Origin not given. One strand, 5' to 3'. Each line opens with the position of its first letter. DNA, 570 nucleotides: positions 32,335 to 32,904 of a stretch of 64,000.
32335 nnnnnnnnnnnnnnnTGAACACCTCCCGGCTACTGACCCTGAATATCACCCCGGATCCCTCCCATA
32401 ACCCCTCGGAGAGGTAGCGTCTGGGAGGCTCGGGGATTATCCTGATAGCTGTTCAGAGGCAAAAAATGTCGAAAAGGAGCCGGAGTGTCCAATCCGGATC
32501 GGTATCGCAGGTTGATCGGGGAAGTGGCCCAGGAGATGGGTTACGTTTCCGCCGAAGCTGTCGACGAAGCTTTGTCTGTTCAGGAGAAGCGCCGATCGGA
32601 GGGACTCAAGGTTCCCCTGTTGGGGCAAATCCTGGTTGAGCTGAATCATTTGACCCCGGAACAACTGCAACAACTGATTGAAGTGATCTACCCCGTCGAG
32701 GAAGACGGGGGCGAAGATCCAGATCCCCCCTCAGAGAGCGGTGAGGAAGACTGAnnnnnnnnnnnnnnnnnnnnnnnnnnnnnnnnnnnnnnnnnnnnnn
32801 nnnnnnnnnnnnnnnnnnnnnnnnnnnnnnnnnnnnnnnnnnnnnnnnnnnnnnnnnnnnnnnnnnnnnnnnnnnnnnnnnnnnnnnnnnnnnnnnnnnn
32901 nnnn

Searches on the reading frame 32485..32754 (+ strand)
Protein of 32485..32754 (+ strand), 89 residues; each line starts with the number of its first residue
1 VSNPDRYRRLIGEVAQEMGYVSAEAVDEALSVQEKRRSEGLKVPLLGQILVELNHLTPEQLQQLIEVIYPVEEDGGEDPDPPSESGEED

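Call 3: search_protein_families(library=pfam, proteins=[window:32485-32754:+], max_evalue=0.01)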
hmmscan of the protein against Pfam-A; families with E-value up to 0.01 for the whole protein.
window:32485-32754:+ (89 aa): 1 family
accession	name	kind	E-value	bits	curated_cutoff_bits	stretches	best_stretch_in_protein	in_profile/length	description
PF10415.14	FumaraseC_C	-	0.00013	22.7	32.5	0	10-33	27-50/54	Fumarase C C-terminus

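Call 30: search_protein_families(library=ncbifam, proteins=[window:32485-32754:+], max_evalue=0.01)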
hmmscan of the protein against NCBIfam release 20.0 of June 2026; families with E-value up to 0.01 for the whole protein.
window:32485-32754:+ (89 aa): 1 family
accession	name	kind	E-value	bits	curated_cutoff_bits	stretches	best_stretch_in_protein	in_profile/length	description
NF053729.1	c-di-GMP_motif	domain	2.4e-09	36.9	38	2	46-65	2-21/53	cyclic di-GMP-binding domain-containing protein, MshE-related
